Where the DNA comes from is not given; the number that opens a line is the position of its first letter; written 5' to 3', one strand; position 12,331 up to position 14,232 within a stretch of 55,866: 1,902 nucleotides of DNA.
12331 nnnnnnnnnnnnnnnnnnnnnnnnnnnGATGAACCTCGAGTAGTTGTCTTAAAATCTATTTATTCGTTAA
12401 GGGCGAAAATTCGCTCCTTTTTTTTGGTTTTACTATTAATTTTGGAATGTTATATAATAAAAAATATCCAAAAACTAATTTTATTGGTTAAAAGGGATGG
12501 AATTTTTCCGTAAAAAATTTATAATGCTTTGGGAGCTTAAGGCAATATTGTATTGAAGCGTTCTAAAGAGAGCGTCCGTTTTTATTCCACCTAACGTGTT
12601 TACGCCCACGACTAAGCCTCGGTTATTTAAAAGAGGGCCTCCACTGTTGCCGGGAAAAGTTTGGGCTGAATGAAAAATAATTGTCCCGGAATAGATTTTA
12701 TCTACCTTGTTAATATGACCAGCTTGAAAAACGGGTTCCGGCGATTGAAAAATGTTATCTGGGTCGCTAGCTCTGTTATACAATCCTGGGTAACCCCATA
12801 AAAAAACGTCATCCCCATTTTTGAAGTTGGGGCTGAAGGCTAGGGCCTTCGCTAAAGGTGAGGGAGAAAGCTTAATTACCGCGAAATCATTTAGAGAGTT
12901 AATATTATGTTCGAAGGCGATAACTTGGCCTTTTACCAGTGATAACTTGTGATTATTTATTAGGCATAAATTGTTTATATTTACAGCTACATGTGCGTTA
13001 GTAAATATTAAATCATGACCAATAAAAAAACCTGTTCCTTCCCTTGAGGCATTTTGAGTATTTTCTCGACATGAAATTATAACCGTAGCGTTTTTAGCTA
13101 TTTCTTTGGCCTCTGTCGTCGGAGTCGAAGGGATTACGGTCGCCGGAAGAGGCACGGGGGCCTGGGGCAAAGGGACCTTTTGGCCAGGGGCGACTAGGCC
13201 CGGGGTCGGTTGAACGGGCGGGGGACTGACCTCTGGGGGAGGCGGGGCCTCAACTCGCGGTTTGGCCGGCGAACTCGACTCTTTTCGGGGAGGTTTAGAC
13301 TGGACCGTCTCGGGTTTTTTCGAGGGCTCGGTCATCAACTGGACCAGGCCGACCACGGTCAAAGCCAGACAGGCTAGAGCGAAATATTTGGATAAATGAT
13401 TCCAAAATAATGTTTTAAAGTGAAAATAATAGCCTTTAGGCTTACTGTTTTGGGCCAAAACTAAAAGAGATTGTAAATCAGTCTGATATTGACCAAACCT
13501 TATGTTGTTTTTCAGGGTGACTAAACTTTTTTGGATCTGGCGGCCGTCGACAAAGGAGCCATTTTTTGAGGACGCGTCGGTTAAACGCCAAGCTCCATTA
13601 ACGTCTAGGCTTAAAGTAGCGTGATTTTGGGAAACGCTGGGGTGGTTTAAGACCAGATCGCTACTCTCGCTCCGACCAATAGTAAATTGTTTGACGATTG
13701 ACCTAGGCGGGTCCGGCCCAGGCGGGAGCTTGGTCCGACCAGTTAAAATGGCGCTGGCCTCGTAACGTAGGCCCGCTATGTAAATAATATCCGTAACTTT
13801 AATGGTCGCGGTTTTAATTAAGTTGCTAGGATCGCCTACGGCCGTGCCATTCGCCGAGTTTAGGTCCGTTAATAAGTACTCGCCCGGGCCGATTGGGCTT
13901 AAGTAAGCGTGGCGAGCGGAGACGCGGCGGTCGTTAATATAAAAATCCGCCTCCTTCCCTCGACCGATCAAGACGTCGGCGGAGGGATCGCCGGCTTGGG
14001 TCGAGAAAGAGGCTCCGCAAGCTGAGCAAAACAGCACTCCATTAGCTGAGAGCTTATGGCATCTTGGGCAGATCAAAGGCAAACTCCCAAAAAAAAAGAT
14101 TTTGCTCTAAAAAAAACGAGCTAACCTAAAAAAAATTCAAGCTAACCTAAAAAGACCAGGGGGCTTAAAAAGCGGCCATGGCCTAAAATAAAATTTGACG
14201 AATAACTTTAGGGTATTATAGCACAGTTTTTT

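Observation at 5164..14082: Dense Ser/Thr signalling module: kinases, PP2Cs, three FHA proteins, a vWA-FHA protein and an FHA-protease fusion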

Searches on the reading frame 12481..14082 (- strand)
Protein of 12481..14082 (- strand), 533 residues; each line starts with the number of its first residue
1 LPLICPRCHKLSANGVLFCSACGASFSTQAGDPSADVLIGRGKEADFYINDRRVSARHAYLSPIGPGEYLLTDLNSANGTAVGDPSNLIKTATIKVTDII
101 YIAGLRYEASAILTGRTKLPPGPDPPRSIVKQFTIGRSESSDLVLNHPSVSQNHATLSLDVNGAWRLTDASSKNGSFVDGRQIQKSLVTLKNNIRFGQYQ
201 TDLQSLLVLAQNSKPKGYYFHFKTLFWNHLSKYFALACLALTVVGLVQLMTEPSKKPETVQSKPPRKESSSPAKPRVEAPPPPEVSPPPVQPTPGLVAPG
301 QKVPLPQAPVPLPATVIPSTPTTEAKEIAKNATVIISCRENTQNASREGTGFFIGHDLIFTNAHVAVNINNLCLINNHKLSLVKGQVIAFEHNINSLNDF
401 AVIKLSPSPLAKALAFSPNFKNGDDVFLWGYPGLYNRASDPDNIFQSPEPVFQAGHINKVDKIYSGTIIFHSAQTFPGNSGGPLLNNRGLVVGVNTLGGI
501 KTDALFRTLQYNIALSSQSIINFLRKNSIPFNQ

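Call 4: search_protein_families(library=pfam, proteins=[window:12481-14082:-], max_evalue=0.01)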
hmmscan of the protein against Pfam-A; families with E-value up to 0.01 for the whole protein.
window:12481-14082:- (533 aa): 4 families
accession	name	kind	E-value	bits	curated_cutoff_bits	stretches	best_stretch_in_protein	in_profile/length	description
PF00498.31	FHA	-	1.4e-29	102.7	20.7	2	134-193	2-61/67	FHA domain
PF13365.12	Trypsin_2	-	4.7e-21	76.5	27.6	1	349-494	1-144/144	Trypsin-like peptidase domain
PF16697.10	Yop-YscD_cpl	-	3.6e-18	66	33.2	2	131-201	17-88/94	Inner membrane component of T3SS, cytoplasmic domain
PF00089.32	Trypsin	-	4e-14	53.4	20.6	1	346-499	24-199/220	Trypsin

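Call 6: search_protein_families(library=padloc, proteins=[window:12481-14082:-], max_evalue=0.001)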
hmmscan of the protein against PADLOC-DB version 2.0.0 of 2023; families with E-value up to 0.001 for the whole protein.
window:12481-14082:- (533 aa): 3 families
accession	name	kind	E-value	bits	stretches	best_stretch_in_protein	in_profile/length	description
PDLC02960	RT-Protease_XI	-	1.1e-16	58.9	1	320-502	325-489/506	single gene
PDLC02959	RT-Protease_XI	-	3.1e-16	57.4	1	322-501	329-492/510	single gene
PDLC04593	PDC-M35A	-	1.9e-05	22.6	1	332-494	6-177/216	-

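Call 7: search_protein_families(library=ncbifam, proteins=[window:12481-14082:-], max_evalue=0.001)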
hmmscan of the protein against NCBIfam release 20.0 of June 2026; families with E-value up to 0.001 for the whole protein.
window:12481-14082:- (533 aa): 10 families
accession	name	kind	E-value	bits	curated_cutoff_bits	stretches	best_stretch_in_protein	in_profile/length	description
NF049868.1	FhaB_Rv0019c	equivalog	7.8e-23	81.3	125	2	131-199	86-154/158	FHA domain-containing protein FhaB/FipA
NF033740.0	MarP_fam_protase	equivalog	1.2e-17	64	250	1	318-494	182-350/390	MarP family serine protease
TIGR03354.1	VI_FHA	hypoth_equivalog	9.7e-14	52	120.25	1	131-292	24-192/420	type VI secretion system-associated FHA domain protein TagH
NF052573.1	HisKinEspAMyxo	equivalog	6.8e-12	44.2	1400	1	35-83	46-94/755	serine histidine kinase EspA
NF041521.1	HhoA_HhoB_HtrA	equivalog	1.2e-10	41.3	450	1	341-497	51-199/335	HhoA/HhoB/HtrA family serine endopeptidase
NF041660.2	oxygluDhInhib_OdhI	equivalog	4.2e-10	39.6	200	1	134-199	59-123/130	oxoglutarate dehydrogenase inhibitor Odhl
TIGR02037.1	degP_htrA_DO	subfamily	8.4e-10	38.1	416.2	1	476-496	179-199/434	Do family serine endopeptidase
NF033760.1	gliding_GltG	equivalog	4.1e-09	35.5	650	1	127-205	23-98/650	adventurous gliding motility protein GltG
NF052403.1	ESX1TransRegEspM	equivalog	1e-08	34.5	550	1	132-202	30-98/367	ESX-1 type VII secretion system transcriptional regulator EspM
NF047968.1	SerProtHtrA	equivalog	1.2e-07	31.5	470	1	343-505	83-240/357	serine protease HtrA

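Call 9: find_homologous_proteins(query=window:12481-14082:-, max_evalue=0.00001)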
Query window:12481-14082:- (533 aa): 323 proteins with E <= 0.00001 among 8000 candidates; the best 120 are listed.
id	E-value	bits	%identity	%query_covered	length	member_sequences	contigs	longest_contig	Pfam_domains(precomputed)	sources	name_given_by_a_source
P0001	0.0e+0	1171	100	97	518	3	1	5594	PF13365.13,PF00498.32,PF16697.11,PF00089.33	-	-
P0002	1.3e-116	408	44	99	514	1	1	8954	PF13365.13,PF00498.32,PF16697.11,PF00089.33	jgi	jgi:pSer/pThr/pTyr-binding forkhead associated (FHA) protein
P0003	3.8e-101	357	42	94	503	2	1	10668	PF13365.13,PF00498.32,PF10459.16,PF16697.11,PF00089.33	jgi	jgi:pSer/pThr/pTyr-binding forkhead associated (FHA) protein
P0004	2.7e-90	322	44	77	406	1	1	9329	PF13365.13,PF00498.32,PF16697.11,PF00089.33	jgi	jgi:S1-C subfamily serine protease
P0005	3.1e-19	87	27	30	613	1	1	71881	PF13365.13,PF00498.32,PF16697.11,PF00089.33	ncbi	ncbi:MAG: FHA domain-containing protein [Solirubrobacterales bacterium]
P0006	1.4e-16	78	32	33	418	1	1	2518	PF13365.13,PF00498.32,PF16697.11,PF00089.33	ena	-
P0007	3.8e-15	74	41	14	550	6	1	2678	PF13365.13,PF00498.32,PF16697.11,PF00089.33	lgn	-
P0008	8.3e-15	72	22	86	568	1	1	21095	PF13365.13,PF00498.32,PF17913.7,PF16697.11,PF00089.33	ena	-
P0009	1.2e-13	69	32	36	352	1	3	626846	PF13365.13,PF00089.33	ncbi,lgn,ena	-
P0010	4.0e-13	67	24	31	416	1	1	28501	PF00498.32,PF16697.11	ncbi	ncbi:MAG: FHA domain-containing protein [Pseudomonadales bacterium]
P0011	8.4e-13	66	31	39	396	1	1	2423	PF13365.13,PF17820.8,PF00595.30,PF13180.13,PF00089.33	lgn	-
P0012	3.9e-12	64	28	30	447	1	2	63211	PF00498.32,PF16697.11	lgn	-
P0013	5.1e-12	63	36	29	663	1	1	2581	PF00498.32,PF01061.30,PF00005.34,PF16697.11,PF13304.13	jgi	jgi:ABC transport system ATP-binding/permease protein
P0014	5.4e-12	63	34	34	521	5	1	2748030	PF13365.13,PF00089.33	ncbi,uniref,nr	ncbi:serine protease [Qipengyuania aquimaris]|uniref:S1 family peptidase n=1 Tax=Qipengyuania aquima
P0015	8.9e-12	62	31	28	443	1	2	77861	PF13365.13,PF17820.8,PF00498.32,PF00595.30,PF13180.13,PF16697.11,PF00089.33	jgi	-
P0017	9.5e-12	62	27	36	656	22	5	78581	PF13365.13,PF00498.32,PF16697.11,PF00089.33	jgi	jgi:putative serine protease PepD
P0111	7.1e-9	53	33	28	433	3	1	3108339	PF13365.13,PF00498.32,PF16697.11,PF00089.33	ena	-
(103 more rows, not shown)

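Call 10: find_encoding_contigs(protein=P0002, flank=10000, max_places=3)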
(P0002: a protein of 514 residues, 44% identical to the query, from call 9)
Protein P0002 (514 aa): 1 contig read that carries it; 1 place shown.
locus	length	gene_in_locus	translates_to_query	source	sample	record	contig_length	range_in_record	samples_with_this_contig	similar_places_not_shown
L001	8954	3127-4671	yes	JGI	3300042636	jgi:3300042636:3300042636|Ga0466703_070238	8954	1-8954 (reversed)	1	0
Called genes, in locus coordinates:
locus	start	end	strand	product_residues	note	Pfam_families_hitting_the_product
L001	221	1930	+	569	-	PF00140:Sigma70_r1_2, PF04542:Sigma70_r2, PF04539:Sigma70_r3, PF04545:Sigma70_r4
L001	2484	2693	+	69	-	-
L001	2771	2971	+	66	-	-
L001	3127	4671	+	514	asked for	PF00498:FHA, PF16697:Yop-YscD_cpl, PF00498:FHA, PF00089:Trypsin, PF13365:Trypsin_2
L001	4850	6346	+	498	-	PF00092:VWA, PF13519:VWA_2, PF16697:Yop-YscD_cpl, PF00498:FHA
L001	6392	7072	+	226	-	PF12773:DZR (weak), PF13240:Zn_Ribbon_1 (faint), PF13248:Zn_ribbon_3 (faint), PF16697:Yop-YscD_cpl, PF00498:FHA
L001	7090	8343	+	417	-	PF00481:PP2C (faint), PF13672:PP2C_2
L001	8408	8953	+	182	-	?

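Call 11: find_encoding_contigs(protein=P0003, flank=10000, max_places=3)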
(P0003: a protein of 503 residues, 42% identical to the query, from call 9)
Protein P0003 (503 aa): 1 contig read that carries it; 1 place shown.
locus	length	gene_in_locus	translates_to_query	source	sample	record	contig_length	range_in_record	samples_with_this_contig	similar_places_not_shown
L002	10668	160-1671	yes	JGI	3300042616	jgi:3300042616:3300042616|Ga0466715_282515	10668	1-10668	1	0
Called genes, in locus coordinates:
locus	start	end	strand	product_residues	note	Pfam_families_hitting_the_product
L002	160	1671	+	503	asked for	PF00498:FHA, PF16697:Yop-YscD_cpl, PF00498:FHA, PF00089:Trypsin, PF10459:Peptidase_S46 (faint), PF13365:Trypsin_2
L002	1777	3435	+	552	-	PF00092:VWA, PF13519:VWA_2, PF16697:Yop-YscD_cpl, PF00498:FHA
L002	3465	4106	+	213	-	PF12773:DZR (weak), PF13240:Zn_Ribbon_1 (faint), PF13248:Zn_ribbon_3 (faint), PF24460:DUF7575 (faint), PF16697:Yop-YscD_cpl, PF00498:FHA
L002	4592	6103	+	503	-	PF00481:PP2C (weak), PF13672:PP2C_2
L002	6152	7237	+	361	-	PF00069:Pkinase, PF03109:ABC1 (weak), PF07714:PK_Tyr_Ser-Thr, PF01636:APH (weak)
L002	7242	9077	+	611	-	PF00069:Pkinase, PF07714:PK_Tyr_Ser-Thr, PF01636:APH (weak)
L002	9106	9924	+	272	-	PF00481:PP2C, PF13672:PP2C_2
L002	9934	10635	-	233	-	-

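Call 12: find_encoding_contigs(protein=P0004, flank=10000, max_places=3)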
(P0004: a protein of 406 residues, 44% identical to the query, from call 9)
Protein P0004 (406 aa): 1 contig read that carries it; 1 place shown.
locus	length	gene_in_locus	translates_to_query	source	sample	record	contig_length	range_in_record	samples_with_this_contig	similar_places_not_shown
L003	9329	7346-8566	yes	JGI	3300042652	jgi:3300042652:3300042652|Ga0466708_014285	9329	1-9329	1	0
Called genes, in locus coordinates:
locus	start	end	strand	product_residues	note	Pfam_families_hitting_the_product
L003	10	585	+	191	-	PF08011:PDDEXK_9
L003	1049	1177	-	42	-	-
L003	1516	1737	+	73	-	-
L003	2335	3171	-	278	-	-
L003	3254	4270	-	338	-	PF03462:PCRF, PF00472:RF-1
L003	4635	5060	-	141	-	-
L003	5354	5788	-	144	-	-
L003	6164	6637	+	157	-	PF00583:Acetyltransf_1, PF13673:Acetyltransf_10, PF13508:Acetyltransf_7, PF08445:FR47 (weak)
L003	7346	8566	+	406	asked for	PF16697:Yop-YscD_cpl, PF00498:FHA, PF00089:Trypsin, PF13365:Trypsin_2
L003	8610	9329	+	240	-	?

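Call 14: find_related_loci(query=A1, collection=genome_contigs, flank=10000)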
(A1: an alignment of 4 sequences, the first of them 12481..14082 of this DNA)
Query A1 (533 aa) in genome_contigs; peptide patterns used: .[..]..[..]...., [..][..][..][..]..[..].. (x = any residue, [..] = any of these).
599 stretches matched a pattern (row limit reached: there are more); 418 encode a relative of the query (tblastn E <= 1e-3); the best 80 are kept; 80 distinct loci.
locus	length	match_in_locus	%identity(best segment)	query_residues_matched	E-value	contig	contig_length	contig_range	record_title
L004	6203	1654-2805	29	3-532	8e-32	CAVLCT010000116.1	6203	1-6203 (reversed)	Bulleidia sp. isolate G02639-L1_cleanbin_000017 genome assembly, contig: Spades_G02639-L1_contig_3617, whole genome shot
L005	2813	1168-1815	32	328-529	2e-19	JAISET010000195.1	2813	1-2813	MAG: Deltaproteobacteria bacterium isolate Gx485_bin207 k119_4743564, whole genome shotgun sequence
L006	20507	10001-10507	32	37-203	4e-17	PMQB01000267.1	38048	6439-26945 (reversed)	MAG: Bryobacterales bacterium isolate bog_105 73.20110600_S1S.25_contig_13278, whole genome shotgun sequence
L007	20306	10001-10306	34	33-218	3e-13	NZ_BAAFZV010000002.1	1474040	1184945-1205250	Lysobacter sp. PAGU 2638 sequence02, whole genome shotgun sequence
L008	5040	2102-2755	29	343-526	4e-13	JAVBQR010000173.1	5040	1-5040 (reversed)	MAG: Planctomycetota bacterium isolate EPI_MAG_00172 c_000001173061, whole genome shotgun sequence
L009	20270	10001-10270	38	112-200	6e-12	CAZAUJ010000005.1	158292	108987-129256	MAG TPA_asm: uncultured Thermoanaerobaculia bacterium isolate binchicken_co30_128 genome assembly, contig: NODE_116_leng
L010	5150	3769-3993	42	131-206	2e-11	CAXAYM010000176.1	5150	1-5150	MAG TPA_asm: uncultured Arenimonas sp. isolate ERR594384_binner12_Refined_6 genome assembly, contig: ERZ2772531.3811, wh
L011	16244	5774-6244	30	37-198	2e-11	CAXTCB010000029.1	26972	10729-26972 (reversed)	MAG TPA_asm: uncultured Acidobacteriaceae bacterium isolate private_T1888_metawrap_bin.18 genome assembly, contig: priva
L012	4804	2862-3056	45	133-198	2e-11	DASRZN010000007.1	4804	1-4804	MAG TPA_asm: Lysobacteraceae bacterium isolate SMAG_U14585 k141_14533, whole genome shotgun sequence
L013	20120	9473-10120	26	16-216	3e-11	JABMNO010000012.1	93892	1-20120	MAG: Chloroflexota bacterium isolate bin.490 k141_1246457, whole genome shotgun sequence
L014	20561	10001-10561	26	294-494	2e-11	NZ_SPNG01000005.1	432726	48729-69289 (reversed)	Rhodococcus sp. 1R11 NODE_5_length_432726_cov_75.457965, whole genome shotgun sequence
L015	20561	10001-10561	27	294-494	2e-11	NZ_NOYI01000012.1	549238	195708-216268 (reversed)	Rhodococcus sp. 06-235-1A RS1H2_4, whole genome shotgun sequence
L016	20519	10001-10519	30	317-494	8e-11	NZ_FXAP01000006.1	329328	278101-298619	Plantibacter flavus strain VKM Ac-2504, whole genome shotgun sequence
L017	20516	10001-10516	34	319-496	7e-11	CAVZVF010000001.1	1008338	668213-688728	MAG: uncultured Bacteroidales bacterium isolate MFD02416.bin.2.232 genome assembly, contig: contig_10184, whole genome s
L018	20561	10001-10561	27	294-494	2e-10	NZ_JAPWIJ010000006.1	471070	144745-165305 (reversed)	Rhodococcus ruber strain IEGM 1391 NODE_6_length_471070_cov_473.635984, whole genome shotgun sequence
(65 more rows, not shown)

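Call 25: find_encoding_contigs(protein=P0005, flank=8000, max_places=1)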
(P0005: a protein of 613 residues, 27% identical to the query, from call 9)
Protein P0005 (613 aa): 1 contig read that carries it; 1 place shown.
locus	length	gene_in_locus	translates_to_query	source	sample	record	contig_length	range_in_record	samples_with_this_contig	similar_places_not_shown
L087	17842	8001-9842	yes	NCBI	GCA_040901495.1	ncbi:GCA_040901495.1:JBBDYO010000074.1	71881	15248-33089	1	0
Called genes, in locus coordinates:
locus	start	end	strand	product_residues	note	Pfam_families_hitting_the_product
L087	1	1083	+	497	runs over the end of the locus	-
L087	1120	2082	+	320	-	-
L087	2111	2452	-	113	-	-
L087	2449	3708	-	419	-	PF11617:Cu-binding_MopE (weak)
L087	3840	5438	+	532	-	-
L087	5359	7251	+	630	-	PF00069:Pkinase, PF07714:PK_Tyr_Ser-Thr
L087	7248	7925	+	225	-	PF16697:Yop-YscD_cpl, PF00498:FHA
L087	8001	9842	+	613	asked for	PF00498:FHA, PF16697:Yop-YscD_cpl, PF00498:FHA, PF00089:Trypsin, PF13365:Trypsin_2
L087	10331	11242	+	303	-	PF00135:COesterase, PF20434:BD-FAE, PF07859:Abhydrolase_3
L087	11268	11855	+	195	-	PF14342:DUF4396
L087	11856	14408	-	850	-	PF12704:MacB_PCD, PF02687:FtsX, PF12704:MacB_PCD, PF02687:FtsX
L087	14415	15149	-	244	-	PF00005:ABC_tran, PF02463:SMC_N (faint), PF13304:AAA_21 (faint)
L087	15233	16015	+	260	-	PF00702:Hydrolase, PF13344:Hydrolase_6, PF13242:Hydrolase_like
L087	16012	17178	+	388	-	PF06779:MFS_4, PF07690:MFS_1, PF00083:Sugar_tr, PF07690:MFS_1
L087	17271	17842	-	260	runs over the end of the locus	PF13622:4HBT_3, PF20789:4HBT_3C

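Call 26: find_encoding_contigs(protein=P0017, flank=8000, max_places=1)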
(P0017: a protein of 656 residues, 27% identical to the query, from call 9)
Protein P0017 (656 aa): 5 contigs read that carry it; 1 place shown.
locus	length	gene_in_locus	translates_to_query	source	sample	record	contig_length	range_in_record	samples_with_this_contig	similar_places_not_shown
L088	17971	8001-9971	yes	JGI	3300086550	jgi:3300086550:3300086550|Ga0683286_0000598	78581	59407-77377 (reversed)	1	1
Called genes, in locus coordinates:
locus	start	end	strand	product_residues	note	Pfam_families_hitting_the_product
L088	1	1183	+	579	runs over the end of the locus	PF00239:Resolvase, PF07508:Recombinase, PF13408:Zn_ribbon_recom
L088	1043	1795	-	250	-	PF01695:IstB_IS21, PF00308:Bac_DnaA, PF13481:AAA_25 (faint)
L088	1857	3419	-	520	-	PF00665:rve, PF22483:Mu-transpos_C_2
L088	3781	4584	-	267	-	PF23441:SDR, PF00106:adh_short, PF08659:KR, PF13561:adh_short_C2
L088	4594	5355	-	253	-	PF00106:adh_short, PF08659:KR, PF13561:adh_short_C2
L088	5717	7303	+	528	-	PF01019:G_glu_transpept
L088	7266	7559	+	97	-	PF14325:DUF4383 (weak)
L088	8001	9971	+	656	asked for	PF16697:Yop-YscD_cpl, PF00498:FHA, PF16697:Yop-YscD_cpl, PF00089:Trypsin, PF13365:Trypsin_2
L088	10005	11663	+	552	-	PF00069:Pkinase, PF07714:PK_Tyr_Ser-Thr, PF17667:Pkinase_fungal (weak)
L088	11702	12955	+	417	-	PF24088:DUF7373, PF24092:DUF7373_C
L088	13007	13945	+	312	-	PF08240:ADH_N, PF00107:ADH_zinc_N, PF13602:ADH_zinc_N_2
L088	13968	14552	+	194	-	-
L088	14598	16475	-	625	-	PF02837:Glyco_hydro_2_N, PF22666:Glyco_hydro_2_N2, PF00703:Glyco_hydro_2, PF02836:Glyco_hydro_2_C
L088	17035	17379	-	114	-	-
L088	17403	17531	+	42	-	-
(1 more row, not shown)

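Call 27: find_encoding_contigs(protein=P0111, flank=8000, max_places=1)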
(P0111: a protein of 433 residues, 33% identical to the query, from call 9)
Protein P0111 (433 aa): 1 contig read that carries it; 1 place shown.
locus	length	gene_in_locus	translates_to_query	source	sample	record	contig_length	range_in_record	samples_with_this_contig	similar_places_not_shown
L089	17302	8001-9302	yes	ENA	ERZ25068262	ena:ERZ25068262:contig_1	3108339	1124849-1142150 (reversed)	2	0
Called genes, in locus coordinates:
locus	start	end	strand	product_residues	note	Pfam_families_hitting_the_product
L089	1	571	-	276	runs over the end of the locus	PF00106:adh_short, PF08659:KR (weak), PF13561:adh_short_C2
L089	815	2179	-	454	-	-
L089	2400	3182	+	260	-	PF00378:ECH_1, PF16113:ECH_2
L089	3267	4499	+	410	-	PF01555:N6_N4_Mtase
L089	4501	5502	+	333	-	PF20296:MTaX1, PF13391:HNH_2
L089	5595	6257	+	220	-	PF16697:Yop-YscD_cpl (weak), PF00498:FHA (weak)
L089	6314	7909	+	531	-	PF13365:Trypsin_2, PF16697:Yop-YscD_cpl (weak), PF00498:FHA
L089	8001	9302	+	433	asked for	PF00089:Trypsin, PF13365:Trypsin_2, PF16697:Yop-YscD_cpl (weak), PF00498:FHA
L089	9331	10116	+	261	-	PF01618:MotA_ExbB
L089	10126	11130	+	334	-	PF00092:VWA (weak), PF13768:VWA_3 (weak)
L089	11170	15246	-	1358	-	PF28130:DUF8371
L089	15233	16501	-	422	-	PF13173:AAA_14, PF13635:DUF4143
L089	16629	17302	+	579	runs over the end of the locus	PF00069:Pkinase, PF07714:PK_Tyr_Ser-Thr, PF03109:ABC1 (weak), PF08238:Sel1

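Call 43: predict_structure(alignment_id=A1)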
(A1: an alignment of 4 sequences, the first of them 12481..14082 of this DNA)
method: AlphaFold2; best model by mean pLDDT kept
length: 533 residues; sequences in the alignment: 4
mean_pLDDT: 54.8   pTM: 0.32
mean pLDDT of the five models: 54.8, 54.2, 52.3, 49.5, 49.1
residues with pLDDT >= 90: 10; 70-90: 164; 50-70: 108; < 50: 251
segments of 3 or more residues with pLDDT < 50: 1-4, 12-16, 23-34, 116-127, 214-229, 251-332, 341-346, 378-380, 408-516
pLDDT, mean of each block of 10 residues (from residue 1): 49 52 43 63 75 83 77 87 83 84 81 52 42 79 78 80 74 72 74 79 78 45 40 62 62 39 36 39 40 34 33 31 38 57 48 64 71 63 76 62 67 33 28 34 33 26 25 25 29 31 33 45 74 45
secondary structure, 60 per line:
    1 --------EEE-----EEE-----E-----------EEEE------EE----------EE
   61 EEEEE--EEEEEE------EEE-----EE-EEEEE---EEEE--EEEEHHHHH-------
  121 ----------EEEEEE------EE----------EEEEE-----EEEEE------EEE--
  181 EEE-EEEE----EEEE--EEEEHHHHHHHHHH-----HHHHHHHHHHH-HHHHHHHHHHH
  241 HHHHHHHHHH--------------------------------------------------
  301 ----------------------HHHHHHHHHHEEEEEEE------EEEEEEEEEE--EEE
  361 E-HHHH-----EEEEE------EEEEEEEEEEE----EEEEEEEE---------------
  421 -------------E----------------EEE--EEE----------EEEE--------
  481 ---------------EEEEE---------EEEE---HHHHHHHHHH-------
elements in order: E9-11 E17-19 E37-40 E59-65 E68-73 E80-82 E91-95 E99-102 E105-108 H109-113 E131-136 E155-159 E165-169 E176-178 E181-183 E185-188 E193-196 E199-202 H203-212 H218-228 H230-250 H323-332 E333-339 E346-355 E358-361 H363-366 E372-376 E383-393 E398-405 E451-453 E456-458 E469-472 E496-500 E510-513 H517-526
